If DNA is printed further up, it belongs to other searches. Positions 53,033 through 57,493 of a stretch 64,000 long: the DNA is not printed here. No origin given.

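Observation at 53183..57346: Giant beta-helix / M6-type metalloprotease / polytopic membrane protein encoded between pilC and pilA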

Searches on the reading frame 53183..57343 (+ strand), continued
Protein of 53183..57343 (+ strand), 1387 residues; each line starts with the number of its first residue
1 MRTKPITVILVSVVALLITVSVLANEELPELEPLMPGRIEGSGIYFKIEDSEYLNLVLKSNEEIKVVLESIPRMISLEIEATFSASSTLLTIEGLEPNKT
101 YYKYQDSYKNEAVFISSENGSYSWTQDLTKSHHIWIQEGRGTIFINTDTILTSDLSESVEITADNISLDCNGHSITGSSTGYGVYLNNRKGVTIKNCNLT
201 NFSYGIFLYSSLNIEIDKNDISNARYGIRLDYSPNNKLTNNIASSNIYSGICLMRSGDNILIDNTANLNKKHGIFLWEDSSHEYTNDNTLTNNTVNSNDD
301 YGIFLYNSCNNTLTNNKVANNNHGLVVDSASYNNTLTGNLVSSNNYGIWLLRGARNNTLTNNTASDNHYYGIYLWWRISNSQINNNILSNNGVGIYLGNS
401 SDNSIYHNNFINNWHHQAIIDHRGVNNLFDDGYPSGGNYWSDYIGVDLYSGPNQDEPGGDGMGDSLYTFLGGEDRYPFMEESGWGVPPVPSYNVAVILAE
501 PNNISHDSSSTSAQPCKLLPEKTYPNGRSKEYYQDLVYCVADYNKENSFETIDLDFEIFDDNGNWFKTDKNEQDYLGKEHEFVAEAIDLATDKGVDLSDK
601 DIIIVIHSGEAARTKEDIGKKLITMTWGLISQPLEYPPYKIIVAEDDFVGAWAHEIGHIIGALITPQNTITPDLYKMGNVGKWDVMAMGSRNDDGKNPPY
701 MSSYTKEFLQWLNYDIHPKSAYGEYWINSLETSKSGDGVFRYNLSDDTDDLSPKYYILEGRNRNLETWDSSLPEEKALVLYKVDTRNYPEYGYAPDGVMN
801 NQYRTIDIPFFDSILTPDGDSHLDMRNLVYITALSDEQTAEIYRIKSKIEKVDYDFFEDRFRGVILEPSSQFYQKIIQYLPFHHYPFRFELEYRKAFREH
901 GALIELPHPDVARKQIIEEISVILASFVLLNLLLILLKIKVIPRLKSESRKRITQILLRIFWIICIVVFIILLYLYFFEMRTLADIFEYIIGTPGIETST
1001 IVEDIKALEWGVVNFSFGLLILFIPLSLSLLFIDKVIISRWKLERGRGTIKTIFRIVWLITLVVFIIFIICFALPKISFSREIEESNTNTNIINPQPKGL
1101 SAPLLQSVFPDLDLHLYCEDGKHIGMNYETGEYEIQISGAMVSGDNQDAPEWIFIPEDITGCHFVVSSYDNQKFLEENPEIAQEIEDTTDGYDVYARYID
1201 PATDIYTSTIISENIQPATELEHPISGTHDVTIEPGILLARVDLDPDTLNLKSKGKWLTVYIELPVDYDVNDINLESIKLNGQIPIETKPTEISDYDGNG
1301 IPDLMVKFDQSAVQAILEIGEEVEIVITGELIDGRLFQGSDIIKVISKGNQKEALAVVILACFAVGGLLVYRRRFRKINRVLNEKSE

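Call 8: find_homologous_proteins(query=window:53183-57343:+)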
Query window:53183-57343:+ (1387 aa): 3005 proteins with E <= 0.001 among 8000 candidates; the best 120 are listed.
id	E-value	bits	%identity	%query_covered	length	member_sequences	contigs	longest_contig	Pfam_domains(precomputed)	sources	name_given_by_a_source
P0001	0.0e+0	1547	51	51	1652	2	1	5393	PF13229.13,PF05048.20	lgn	-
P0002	0.0e+0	1371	50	63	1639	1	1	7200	PF13229.13,PF05048.20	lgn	-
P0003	0.0e+0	1291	49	48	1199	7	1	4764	PF13229.13,PF05048.20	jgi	-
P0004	0.0e+0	1263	55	44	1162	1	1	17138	PF13229.13,PF05048.20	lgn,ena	-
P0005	0.0e+0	1196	48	54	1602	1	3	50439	PF13229.13,PF05048.20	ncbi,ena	-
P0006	0.0e+0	1180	50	35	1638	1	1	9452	PF13229.13,PF05048.20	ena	-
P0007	0.0e+0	1071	82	35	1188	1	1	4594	PF13229.13,PF05048.20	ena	-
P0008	0.0e+0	1036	44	70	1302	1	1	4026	PF13229.13,PF22888.2,PF05048.20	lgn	-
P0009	6.0e-293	993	45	89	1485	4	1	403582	PF13229.13,PF05048.20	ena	-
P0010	2.6e-290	984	50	34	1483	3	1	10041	PF13229.13,PF05048.20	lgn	-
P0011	7.2e-281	953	55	28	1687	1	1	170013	PF13229.13,PF05048.20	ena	-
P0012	5.3e-270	917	43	53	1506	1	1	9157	PF13229.13,PF00404.25,PF05048.20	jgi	-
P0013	2.7e-266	905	44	55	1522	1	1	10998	PF13229.13,PF00404.25,PF05048.20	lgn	-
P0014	3.8e-261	888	39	72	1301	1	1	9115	PF13229.13,PF22888.2,PF05048.20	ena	-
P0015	1.7e-251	856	49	58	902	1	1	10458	PF13229.13,PF05048.20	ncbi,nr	ncbi:right-handed parallel beta-helix repeat-containing protein, partial [Candidatus Falkowbacteria 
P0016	8.4e-226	771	38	70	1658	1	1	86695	PF13229.13,PF05048.20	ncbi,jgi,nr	ncbi:MAG: right-handed parallel beta-helix repeat-containing protein [Candidatus Pacebacteria bacter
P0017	4.6e-161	556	42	35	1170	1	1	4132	PF13229.13,PF01551.30,PF05048.20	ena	-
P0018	1.1e-148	515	32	71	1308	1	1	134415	PF13229.13,PF05048.20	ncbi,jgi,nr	ncbi:MAG: right-handed parallel beta-helix repeat-containing protein [Candidatus Pacebacteria bacter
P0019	9.6e-146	505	39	14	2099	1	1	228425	PF13229.13,PF07602.18,PF00404.25,PF01095.26,PF05048.20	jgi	jgi:parallel beta-helix repeat protein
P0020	1.3e-144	502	33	64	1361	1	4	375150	PF13229.13,PF05048.20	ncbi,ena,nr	ncbi:right-handed parallel beta-helix repeat-containing protein [Candidatus Parcubacteria bacterium]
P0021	3.6e-143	497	39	37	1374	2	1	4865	PF13229.13,PF05048.20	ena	-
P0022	9.0e-143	496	40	28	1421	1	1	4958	PF13229.13,PF00801.27,PF05048.20,PF18911.7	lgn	-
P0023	6.9e-141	489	43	39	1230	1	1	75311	PF13229.13,PF05048.20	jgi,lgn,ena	-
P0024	2.8e-140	487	36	61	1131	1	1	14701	PF13229.13,PF05048.20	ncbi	ncbi:MAG: NosD domain-containing protein, partial [Candidatus Paceibacterota bacterium]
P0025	9.4e-137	476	46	33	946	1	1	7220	PF13229.13,PF00877.26,PF05048.20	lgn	-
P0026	1.9e-135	471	40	21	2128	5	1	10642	PF13229.13,PF05048.20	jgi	jgi:parallel beta-helix repeat protein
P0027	3.6e-133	464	44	29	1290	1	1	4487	PF13229.13,PF07705.18,PF05048.20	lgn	-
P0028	8.3e-133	463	47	34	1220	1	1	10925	PF13229.13,PF01471.24,PF05048.20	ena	-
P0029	5.8e-132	460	42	19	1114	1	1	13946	PF13229.13,PF05048.20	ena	-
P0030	1.1e-128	449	48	33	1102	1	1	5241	PF13229.13,PF05048.20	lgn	-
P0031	1.2e-128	449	41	37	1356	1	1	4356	PF13229.13,PF05048.20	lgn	-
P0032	1.8e-127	445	36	21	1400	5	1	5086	PF13229.13,PF05048.20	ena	-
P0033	3.5e-127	444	38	21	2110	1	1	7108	PF13229.13,PF17957.8,PF05048.20,PF16656.12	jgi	jgi:parallel beta-helix repeat protein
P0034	6.7e-127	443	44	35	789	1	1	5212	PF13229.13,PF00877.26,PF05048.20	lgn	-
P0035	7.8e-125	436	33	31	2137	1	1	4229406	PF13229.13,PF22842.4,PF05048.20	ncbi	ncbi:MAG: right-handed parallel beta-helix repeat-containing protein, partial [Thermoplasmata archae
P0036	8.6e-122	426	40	37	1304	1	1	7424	PF13229.13,PF01471.24,PF05048.20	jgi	jgi:parallel beta-helix repeat protein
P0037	3.4e-121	424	41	36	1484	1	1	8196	PF13229.13,PF05048.20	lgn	-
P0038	7.0e-121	423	49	33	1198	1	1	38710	PF13229.13,PF05048.20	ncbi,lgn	-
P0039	1.2e-119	419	42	37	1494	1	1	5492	PF13229.13,PF02369.23,PF05048.20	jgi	-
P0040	5.3e-118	413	40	22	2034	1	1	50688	PF13229.13,PF13205.13,PF05048.20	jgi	jgi:parallel beta-helix repeat protein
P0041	1.3e-116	409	48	27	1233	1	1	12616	PF13229.13,PF05048.20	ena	-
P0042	1.1e-115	406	46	35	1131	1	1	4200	PF13229.13,PF05048.20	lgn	-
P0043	1.1e-115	406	48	28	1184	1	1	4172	PF13229.13,PF05048.20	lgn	-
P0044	4.2e-114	401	41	35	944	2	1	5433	PF13229.13,PF00877.26,PF05048.20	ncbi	-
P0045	5.4e-114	400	40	28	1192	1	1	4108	PF13229.13,PF00801.27,PF05048.20,PF18911.7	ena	-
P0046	2.8e-113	398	41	22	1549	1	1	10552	PF13229.13,PF05048.20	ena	-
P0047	1.2e-111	392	39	36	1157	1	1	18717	PF13229.13,PF00877.26,PF05048.20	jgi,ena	-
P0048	3.0e-111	391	43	30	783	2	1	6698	PF13229.13,PF05048.20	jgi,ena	-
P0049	3.8e-110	387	43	12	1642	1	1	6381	PF13229.13,PF00404.25,PF13298.13,PF05048.20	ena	-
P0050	5.4e-110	387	47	36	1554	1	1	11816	PF13229.13,PF05048.20,PF18911.7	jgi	jgi:parallel beta-helix repeat protein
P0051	2.0e-109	385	56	20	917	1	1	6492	PF13229.13,PF22888.2,PF05048.20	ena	-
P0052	8.9e-109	383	45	36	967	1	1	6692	PF13229.13,PF00801.27,PF00149.34,PF05048.20,PF18911.7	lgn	-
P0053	3.1e-108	381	40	28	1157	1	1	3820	PF13229.13,PF00801.27,PF05048.20,PF18911.7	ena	-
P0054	4.4e-108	381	39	40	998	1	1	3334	PF13229.13,PF05048.20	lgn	-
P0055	1.6e-107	379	41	23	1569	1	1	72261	PF13229.13,PF05048.20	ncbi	ncbi:MAG: NosD domain-containing protein [Methanobacteriota archaeon]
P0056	1.1e-106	376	40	34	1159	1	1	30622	PF13229.13,PF00149.34,PF05048.20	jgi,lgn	-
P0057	1.3e-106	376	43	35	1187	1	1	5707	PF02089.22,PF13229.13,PF02450.22,PF07819.20,PF24096.3,PF05048.20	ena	-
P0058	5.7e-106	374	44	35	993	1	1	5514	PF13229.13,PF00877.26,PF05048.20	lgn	-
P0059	5.8e-105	370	39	35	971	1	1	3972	PF13229.13,PF05048.20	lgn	-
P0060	1.1e-104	369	37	31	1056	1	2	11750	PF13229.13,PF05048.20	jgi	jgi:parallel beta-helix repeat protein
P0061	1.2e-104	369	40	27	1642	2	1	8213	PF13229.13,PF22352.3,PF00801.27,PF00932.26,PF00149.34,PF05048.20,PF18911.7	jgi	-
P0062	2.6e-104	368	45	33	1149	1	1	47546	PF13229.13,PF05048.20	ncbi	-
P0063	3.0e-104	368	40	28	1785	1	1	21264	PF13229.13,PF01471.24,PF05048.20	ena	-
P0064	4.2e-104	367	44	22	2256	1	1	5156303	PF13229.13,PF13205.13,PF17957.8,PF22842.4,PF19077.7,PF05048.20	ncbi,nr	ncbi:MAG: right-handed parallel beta-helix repeat-containing protein [Thermoplasmata archaeon]|nr:MA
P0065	4.9e-104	367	37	22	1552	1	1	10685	PF13229.13,PF22352.3,PF00801.27,PF18884.6,PF05048.20,PF18911.7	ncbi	ncbi:MAG: NosD domain-containing protein [Candidatus Thermoplasmatota archaeon]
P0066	6.1e-104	367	45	35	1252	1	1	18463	PF13229.13,PF00801.27,PF00149.34,PF05048.20,PF18911.7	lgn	-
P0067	1.1e-103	366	43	35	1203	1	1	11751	PF13229.13,PF05048.20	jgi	-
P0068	1.2e-103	366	40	33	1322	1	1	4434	PF13229.13,PF00877.26,PF05048.20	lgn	-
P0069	1.3e-103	366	40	34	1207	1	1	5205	PF13229.13,PF05048.20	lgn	-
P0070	3.1e-103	365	39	27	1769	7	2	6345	PF13229.13,PF00801.27,PF00149.34,PF05048.20,PF18911.7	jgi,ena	-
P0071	1.8e-102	362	44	35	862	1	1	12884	PF13229.13,PF00877.26,PF05048.20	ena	-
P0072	5.6e-102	360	43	36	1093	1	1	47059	PF13229.13,PF00801.27,PF05048.20,PF18911.7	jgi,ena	-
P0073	6.1e-102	360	43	35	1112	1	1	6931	PF13229.13,PF05048.20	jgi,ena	-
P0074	2.4e-101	358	44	34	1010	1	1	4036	PF13229.13,PF05048.20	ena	-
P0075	3.0e-101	358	41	34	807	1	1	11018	PF13229.13,PF00801.27,PF05048.20,PF18911.7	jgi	jgi:parallel beta-helix repeat protein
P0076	1.3e-100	356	35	22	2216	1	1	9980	PF13229.13,PF22352.3,PF00801.27,PF07705.18,PF05048.20,PF18911.7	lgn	-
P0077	4.6e-100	354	47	21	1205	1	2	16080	PF13229.13,PF05048.20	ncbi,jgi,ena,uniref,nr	ncbi:MAG: hypothetical protein COT33_01040 [Candidatus Nealsonbacteria bacterium CG08_land_8_20_14_0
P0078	4.7e-100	354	41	35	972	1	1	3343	PF13229.13,PF05048.20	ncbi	-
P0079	6.2e-100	354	35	25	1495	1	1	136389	PF13229.13,PF00801.27,PF05048.20,PF18911.7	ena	-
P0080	1.8e-99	352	40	35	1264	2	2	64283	PF13229.13,PF05048.20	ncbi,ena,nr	ncbi:right-handed parallel beta-helix repeat-containing protein [Candidatus Parcubacteria bacterium]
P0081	3.3e-99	351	47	16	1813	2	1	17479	PF13229.13,PF12708.13,PF17957.8,PF05048.20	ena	-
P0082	1.7e-98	349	44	35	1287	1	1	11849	PF13229.13,PF05048.20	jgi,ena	-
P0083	2.2e-98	348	41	35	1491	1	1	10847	PF13229.13,PF05048.20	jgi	jgi:parallel beta-helix repeat protein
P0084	2.7e-98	348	38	35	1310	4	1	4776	PF13229.13,PF05048.20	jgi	-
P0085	3.7e-98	348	34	33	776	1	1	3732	PF13229.13,PF18962.8,PF05048.20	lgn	-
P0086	9.5e-98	346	39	33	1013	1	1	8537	PF13229.13,PF05048.20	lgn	-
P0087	5.6e-97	344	37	27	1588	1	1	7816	PF13229.13,PF17785.8,PF22352.3,PF12708.13,PF11974.15,PF05048.20,PF18911.7,PF17936.8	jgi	jgi:parallel beta-helix repeat protein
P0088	5.8e-96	340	41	36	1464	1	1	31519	PF13229.13,PF05048.20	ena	-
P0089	7.7e-96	340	38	26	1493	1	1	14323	PF13229.13,PF05048.20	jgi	jgi:parallel beta-helix repeat protein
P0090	7.7e-96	340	41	36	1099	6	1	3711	PF13229.13,PF22352.3,PF00801.27,PF00149.34,PF05048.20,PF18911.7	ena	-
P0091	1.2e-95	339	40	25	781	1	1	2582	PF13229.13,PF00932.26,PF05048.20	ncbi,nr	ncbi:MAG: NosD domain-containing protein, partial [Candidatus Nanoarchaeia archaeon]|nr:right-handed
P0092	2.0e-95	339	42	33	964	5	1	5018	PF13229.13,PF05048.20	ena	-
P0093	2.2e-95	338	36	27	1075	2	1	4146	PF13229.13,PF05048.20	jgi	jgi:parallel beta-helix repeat protein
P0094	4.3e-95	338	39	35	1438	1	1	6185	PF13229.13,PF05048.20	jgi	-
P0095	5.9e-95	337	37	24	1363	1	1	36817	PF13229.13,PF00801.27,PF07602.18,PF16640.12,PF07705.18,PF05048.20,PF18911.7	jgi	-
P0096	1.7e-94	336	35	26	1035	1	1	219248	PF13229.13,PF05048.20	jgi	jgi:parallel beta-helix repeat protein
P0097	3.7e-94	334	44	27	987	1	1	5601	PF13229.13,PF05048.20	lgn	-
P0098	6.2e-94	334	41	33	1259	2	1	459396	PF13229.13,PF00801.27,PF00932.26,PF00149.34,PF05048.20,PF18911.7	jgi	-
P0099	1.4e-93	333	36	20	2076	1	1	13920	PF13229.13,PF12708.13,PF05048.20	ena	-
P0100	2.1e-93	332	41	23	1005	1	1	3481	PF13229.13,PF05048.20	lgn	-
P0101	5.0e-93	331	37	32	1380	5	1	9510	PF13229.13,PF22352.3,PF00801.27,PF00149.34,PF05048.20,PF18911.7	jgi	-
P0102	6.4e-93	330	37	32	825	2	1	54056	PF13229.13,PF05048.20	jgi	jgi:parallel beta-helix repeat protein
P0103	6.9e-93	330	37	32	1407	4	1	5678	PF13229.13,PF00801.27,PF00149.34,PF05048.20,PF18911.7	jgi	-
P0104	7.1e-93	330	46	27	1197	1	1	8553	PF13229.13,PF05048.20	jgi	jgi:parallel beta-helix repeat protein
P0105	8.4e-93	330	41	37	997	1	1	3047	PF13229.13,PF05048.20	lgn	-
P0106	2.2e-92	329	36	36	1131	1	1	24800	PF13229.13,PF00149.34,PF05048.20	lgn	-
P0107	3.3e-92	328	30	37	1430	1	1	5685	PF13229.13,PF05048.20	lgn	-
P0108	5.9e-92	327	39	33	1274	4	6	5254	PF13229.13,PF05048.20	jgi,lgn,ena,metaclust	metaclust:\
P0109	9.5e-92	326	41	34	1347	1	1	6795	PF13229.13,PF00404.25,PF00149.34,PF05048.20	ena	-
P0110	2.0e-91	325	46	11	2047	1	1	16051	PF07495.20,PF13229.13,PF13360.14,PF17957.8,PF08308.18,PF13570.14,PF13620.13,PF06832.19,PF13205.13,PF24421.2,PF15976.12,PF17996.8,PF09136.17,PF00041.28,PF19077.7,PF05048.20,PF04234.19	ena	-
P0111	2.6e-91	325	39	37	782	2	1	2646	PF13229.13,PF22352.3,PF00801.27,PF05048.20,PF18911.7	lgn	-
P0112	3.3e-91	325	34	33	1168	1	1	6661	PF13229.13,PF00149.34,PF05048.20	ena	-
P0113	3.3e-91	325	39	24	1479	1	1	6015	PF13229.13,PF00801.27,PF22842.4,PF05048.20,PF18911.7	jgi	-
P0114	4.3e-91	324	41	36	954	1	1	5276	PF13229.13,PF00877.26,PF05048.20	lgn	-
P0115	7.6e-91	323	46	11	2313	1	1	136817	PF07495.20,PF13229.13,PF13360.14,PF17957.8,PF13750.13,PF16371.13,PF08308.18,PF13570.14,PF13620.13,PF06832.19,PF18565.8,PF22352.3,PF13205.13,PF24421.2,PF15976.12,PF17996.8,PF09136.17,PF00041.28,PF19077.7,PF05048.20,PF04234.19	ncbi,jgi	-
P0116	7.7e-91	323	34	37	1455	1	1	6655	PF13229.13,PF05048.20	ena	-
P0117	1.4e-90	323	36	30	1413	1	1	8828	PF13229.13,PF22352.3,PF00801.27,PF00932.26,PF00149.34,PF05048.20,PF18911.7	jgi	-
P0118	1.7e-90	322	33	35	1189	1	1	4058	PF13229.13,PF02494.23,PF05048.20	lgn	-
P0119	3.1e-90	321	38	35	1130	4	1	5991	PF13229.13,PF05048.20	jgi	jgi:parallel beta-helix repeat protein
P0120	7.6e-90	320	34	24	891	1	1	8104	PF13229.13,PF05048.20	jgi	-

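Call 10: find_encoding_contigs(protein=P0009, flank=10000, max_places=2)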
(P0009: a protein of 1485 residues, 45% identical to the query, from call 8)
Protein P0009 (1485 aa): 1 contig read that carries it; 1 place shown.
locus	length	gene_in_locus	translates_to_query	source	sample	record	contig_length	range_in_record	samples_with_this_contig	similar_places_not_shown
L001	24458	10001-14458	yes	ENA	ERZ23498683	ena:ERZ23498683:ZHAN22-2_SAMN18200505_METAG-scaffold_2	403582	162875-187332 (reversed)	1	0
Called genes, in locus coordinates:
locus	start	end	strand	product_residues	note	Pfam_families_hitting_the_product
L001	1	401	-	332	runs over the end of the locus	PF01476:LysM, PF23473:LysM3_LYK4_5 (weak), PF01476:LysM, PF01551:Peptidase_M23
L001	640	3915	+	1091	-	PF04563:RNA_pol_Rpb2_1, PF04561:RNA_pol_Rpb2_2, PF04565:RNA_pol_Rpb2_3, PF10385:RNA_pol_Rpb2_45, PF00562:RNA_pol_Rpb2_6, PF04560:RNA_pol_Rpb2_7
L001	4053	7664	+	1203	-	PF04997:RNA_pol_Rpb1_1, PF00623:RNA_pol_Rpb1_2, PF04983:RNA_pol_Rpb1_3, PF05000:RNA_pol_Rpb1_4 (weak), PF04998:RNA_pol_Rpb1_5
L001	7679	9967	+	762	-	PF13491:FtsK_4TM (weak), PF17854:FtsK_alpha, PF01580:FtsK_SpoIIIE, PF09397:FtsK_gamma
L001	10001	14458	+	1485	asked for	PF05048:NosD, PF13229:Beta_helix, PF05048:NosD, PF13229:Beta_helix (weak)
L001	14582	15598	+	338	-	PF00154:RecA_N, PF08423:Rad51, PF06745:ATPase (weak), PF21096:RecA_C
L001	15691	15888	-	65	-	PF01084:Ribosomal_S18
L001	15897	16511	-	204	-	PF00436:SSB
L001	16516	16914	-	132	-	PF01250:Ribosomal_S6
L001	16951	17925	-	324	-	PF00579:tRNA-synt_1b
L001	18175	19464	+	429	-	PF22053:DUF6938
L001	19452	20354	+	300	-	-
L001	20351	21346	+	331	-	PF02449:Glyco_hydro_42 (faint)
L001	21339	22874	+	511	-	PF13632:Glyco_trans_2_3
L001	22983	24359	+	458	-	PF00089:Trypsin, PF10459:Peptidase_S46 (faint), PF13365:Trypsin_2, PF00595:PDZ (faint), PF13180:PDZ_2, PF17820:PDZ_6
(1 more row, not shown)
